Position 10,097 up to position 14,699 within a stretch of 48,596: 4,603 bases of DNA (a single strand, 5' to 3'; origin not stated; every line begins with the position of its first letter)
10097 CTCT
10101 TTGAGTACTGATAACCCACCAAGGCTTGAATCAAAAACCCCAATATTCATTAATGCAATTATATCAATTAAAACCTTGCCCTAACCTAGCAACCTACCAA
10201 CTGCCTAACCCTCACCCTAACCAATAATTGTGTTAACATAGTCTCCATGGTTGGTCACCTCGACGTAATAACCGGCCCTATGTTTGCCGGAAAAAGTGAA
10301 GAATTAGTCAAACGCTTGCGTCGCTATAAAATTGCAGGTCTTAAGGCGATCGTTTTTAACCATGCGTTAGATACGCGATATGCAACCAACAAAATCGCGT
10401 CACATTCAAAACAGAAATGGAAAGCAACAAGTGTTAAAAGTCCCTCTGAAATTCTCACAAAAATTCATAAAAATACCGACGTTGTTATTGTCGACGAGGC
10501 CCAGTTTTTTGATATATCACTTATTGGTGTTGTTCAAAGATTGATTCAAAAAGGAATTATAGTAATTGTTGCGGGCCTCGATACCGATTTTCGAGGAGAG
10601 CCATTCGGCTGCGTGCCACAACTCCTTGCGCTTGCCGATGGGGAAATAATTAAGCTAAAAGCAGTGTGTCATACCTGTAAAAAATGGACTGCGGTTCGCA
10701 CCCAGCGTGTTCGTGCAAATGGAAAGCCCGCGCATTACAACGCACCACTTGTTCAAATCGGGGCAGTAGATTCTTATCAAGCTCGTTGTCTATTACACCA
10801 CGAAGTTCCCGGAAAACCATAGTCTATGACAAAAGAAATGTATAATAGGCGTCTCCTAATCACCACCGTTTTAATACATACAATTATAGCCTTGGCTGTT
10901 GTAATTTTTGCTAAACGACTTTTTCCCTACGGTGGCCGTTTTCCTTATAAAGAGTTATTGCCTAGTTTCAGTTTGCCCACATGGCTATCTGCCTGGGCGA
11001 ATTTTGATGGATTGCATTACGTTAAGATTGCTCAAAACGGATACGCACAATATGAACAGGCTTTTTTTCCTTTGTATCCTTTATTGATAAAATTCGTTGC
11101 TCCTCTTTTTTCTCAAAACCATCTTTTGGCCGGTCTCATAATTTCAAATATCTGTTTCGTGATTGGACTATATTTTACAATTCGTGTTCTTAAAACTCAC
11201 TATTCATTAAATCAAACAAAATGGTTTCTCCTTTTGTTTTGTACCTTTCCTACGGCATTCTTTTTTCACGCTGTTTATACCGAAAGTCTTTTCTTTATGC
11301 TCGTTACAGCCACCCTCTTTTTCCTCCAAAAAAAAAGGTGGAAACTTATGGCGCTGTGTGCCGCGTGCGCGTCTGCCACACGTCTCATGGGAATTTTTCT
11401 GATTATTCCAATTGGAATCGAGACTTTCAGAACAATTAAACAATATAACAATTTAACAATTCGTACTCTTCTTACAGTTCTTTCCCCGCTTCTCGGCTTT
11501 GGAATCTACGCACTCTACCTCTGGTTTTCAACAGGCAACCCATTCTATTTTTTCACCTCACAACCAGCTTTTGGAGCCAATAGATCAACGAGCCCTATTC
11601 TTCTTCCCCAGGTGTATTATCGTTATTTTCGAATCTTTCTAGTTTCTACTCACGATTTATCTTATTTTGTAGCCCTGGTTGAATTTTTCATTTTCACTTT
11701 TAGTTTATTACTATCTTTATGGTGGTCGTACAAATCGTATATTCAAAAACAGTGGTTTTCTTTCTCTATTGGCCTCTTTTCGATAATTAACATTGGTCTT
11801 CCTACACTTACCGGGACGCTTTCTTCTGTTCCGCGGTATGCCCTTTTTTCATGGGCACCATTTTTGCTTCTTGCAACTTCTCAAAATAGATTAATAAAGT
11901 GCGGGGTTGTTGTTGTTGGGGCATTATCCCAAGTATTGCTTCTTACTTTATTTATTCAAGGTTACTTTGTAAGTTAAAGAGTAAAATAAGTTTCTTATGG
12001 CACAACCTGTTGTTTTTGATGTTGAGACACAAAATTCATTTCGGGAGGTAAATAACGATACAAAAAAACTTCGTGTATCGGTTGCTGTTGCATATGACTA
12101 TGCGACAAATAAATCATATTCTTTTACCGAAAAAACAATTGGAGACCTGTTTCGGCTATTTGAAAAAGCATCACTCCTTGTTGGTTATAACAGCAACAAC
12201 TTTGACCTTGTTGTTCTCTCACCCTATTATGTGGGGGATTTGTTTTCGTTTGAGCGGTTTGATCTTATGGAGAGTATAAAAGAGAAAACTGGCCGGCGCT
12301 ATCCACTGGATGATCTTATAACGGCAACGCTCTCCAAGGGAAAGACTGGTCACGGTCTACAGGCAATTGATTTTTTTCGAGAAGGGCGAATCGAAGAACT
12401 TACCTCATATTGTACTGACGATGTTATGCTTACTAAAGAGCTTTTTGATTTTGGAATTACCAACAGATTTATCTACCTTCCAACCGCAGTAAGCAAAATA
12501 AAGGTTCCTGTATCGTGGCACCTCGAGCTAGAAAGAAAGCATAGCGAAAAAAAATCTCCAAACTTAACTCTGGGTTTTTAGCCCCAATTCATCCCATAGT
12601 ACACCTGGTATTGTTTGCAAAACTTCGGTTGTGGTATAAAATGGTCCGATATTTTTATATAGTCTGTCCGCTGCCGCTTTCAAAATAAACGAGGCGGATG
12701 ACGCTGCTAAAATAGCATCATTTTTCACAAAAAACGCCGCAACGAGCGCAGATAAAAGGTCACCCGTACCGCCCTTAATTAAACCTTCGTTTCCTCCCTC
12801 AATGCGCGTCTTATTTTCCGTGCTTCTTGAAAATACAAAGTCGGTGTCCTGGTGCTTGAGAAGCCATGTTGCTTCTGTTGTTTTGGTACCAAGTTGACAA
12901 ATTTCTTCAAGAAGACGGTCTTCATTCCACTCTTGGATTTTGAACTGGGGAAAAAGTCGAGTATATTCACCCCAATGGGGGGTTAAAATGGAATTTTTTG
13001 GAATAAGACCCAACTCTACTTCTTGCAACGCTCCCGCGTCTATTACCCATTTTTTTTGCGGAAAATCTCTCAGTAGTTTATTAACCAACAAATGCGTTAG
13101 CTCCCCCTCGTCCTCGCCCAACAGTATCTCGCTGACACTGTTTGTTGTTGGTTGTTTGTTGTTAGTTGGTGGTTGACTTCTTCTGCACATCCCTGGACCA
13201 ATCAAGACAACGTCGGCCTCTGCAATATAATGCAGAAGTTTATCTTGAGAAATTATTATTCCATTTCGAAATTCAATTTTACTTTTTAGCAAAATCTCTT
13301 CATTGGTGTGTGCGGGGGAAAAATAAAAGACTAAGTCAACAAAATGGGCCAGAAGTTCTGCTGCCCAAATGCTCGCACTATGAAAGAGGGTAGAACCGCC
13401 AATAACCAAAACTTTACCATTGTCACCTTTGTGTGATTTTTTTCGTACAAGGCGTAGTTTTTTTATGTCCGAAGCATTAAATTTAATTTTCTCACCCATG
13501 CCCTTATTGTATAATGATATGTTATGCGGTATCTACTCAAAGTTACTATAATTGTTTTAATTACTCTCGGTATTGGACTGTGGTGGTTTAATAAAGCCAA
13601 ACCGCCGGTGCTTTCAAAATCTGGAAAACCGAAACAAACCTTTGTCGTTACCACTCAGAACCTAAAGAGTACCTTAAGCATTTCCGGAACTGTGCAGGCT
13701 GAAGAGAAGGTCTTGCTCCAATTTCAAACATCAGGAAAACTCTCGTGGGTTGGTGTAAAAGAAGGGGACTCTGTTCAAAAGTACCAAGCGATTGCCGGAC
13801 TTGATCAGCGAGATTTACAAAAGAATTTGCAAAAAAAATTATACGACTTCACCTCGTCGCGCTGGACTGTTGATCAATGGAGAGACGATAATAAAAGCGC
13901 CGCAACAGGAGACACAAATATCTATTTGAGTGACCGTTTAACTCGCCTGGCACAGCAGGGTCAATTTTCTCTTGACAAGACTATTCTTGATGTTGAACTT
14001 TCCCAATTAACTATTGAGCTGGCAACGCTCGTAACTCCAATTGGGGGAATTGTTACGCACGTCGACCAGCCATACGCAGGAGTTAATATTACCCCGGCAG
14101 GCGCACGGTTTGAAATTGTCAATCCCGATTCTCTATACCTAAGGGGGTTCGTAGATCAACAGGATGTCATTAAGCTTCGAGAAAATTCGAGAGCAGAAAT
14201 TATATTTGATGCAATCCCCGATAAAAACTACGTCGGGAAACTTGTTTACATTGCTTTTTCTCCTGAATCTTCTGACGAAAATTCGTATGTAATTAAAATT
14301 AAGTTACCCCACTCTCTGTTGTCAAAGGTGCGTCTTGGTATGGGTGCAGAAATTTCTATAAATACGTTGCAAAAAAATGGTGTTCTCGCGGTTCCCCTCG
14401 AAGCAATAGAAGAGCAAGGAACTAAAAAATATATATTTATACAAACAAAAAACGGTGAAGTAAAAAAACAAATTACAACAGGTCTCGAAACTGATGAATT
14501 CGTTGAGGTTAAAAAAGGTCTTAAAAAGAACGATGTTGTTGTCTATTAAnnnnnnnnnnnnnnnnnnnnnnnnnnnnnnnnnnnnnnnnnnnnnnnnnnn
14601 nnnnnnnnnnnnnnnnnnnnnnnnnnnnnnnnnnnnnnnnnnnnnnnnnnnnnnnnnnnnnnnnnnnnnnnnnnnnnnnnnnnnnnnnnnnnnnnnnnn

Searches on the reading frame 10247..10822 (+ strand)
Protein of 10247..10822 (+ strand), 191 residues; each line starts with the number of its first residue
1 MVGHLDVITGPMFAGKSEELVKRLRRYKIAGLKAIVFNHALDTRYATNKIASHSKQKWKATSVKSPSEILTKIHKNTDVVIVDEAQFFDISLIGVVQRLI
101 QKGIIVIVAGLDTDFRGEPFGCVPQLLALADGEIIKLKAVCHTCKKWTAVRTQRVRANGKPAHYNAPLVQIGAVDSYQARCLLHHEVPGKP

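Call 25: search_protein_families(library=pfam, proteins=[window:10247-10822:+], max_evalue=0.001)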
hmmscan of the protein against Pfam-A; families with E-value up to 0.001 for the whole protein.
window:10247-10822:+ (191 aa): 1 family
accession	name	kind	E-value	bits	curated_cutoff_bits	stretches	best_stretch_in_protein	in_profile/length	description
PF00265.24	TK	-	4.2e-48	163.9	20.6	1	3-185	1-176/176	Thymidine kinase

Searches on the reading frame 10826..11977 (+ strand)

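Call 26: search_protein_families(library=pfam, proteins=[window:10826-11977:+], max_evalue=0.001)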
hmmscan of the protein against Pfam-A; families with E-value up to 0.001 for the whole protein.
window:10826-11977:+ (383 aa): 1 family
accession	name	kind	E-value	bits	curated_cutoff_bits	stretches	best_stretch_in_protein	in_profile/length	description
PF04188.19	Mannosyl_trans2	-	1.1e-06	28.7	22.4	1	54-204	55-214/443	Mannosyltransferase (PIG-V)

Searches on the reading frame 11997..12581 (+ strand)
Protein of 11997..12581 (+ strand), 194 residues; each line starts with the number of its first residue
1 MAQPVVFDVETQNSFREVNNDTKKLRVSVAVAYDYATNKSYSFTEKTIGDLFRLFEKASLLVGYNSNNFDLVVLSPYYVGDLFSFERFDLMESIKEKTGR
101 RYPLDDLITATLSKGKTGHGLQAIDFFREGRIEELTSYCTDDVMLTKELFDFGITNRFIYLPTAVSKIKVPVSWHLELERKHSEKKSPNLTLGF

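Call 26: search_protein_families(library=pfam, proteins=[window:11997-12581:+], max_evalue=0.001)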
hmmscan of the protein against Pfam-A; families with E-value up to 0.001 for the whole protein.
window:11997-12581:+ (194 aa): 1 family
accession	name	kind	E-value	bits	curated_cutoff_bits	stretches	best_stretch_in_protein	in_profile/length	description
PF10108.15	DNA_pol_B_exo2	-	2.2e-09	37.8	24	1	83-146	101-166/213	Predicted 3'-5' exonuclease related to the exonuclease domain of PolB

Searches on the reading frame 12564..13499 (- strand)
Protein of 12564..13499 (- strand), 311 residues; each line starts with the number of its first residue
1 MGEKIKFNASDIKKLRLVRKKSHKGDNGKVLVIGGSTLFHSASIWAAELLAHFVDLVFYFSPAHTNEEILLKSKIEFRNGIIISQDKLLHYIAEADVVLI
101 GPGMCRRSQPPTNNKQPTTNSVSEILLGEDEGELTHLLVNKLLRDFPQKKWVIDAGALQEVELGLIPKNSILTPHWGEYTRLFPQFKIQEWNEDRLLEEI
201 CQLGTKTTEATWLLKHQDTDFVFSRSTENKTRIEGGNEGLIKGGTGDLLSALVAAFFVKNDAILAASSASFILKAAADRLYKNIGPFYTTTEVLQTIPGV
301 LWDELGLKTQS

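Call 26: search_protein_families(library=pfam, proteins=[window:12564-13499:-], max_evalue=0.001)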
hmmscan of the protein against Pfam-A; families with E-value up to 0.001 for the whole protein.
window:12564-13499:- (311 aa): 2 families
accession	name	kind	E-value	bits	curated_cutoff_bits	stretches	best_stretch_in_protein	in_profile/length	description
PF01256.23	Carb_kinase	-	6.6e-22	78.6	27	1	30-298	1-241/242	NAD(P)H-hydrate dehydratase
PF08543.17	Phos_pyr_kin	-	0.00075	19.4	27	0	152-277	103-233/246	Phosphomethylpyrimidine kinase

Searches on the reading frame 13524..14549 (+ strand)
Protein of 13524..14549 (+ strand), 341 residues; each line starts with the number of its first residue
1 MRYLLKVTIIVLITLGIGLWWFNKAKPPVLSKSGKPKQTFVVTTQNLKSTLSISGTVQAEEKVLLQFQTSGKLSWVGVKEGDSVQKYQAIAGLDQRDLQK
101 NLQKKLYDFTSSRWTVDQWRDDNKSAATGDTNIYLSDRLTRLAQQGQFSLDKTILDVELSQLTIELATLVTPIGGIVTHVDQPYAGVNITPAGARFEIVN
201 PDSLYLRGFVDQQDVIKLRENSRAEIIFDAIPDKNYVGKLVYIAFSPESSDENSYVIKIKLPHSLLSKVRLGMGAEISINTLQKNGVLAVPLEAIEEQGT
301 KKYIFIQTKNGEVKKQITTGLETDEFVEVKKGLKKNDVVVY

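Call 26: search_protein_families(library=pfam, proteins=[window:13524-14549:+], max_evalue=0.001)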
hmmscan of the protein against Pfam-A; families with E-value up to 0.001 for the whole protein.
window:13524-14549:+ (341 aa): 2 families
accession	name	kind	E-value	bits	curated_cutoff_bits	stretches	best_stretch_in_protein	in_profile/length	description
PF13437.12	HlyD_3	-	4.4e-10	40.7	22.2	1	168-264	1-96/106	HlyD family secretion protein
PF16576.10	HlyD_D23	-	1.8e-09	37.7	30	1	47-244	2-185/214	Barrel-sandwich domain of CusB or HlyD membrane-fusion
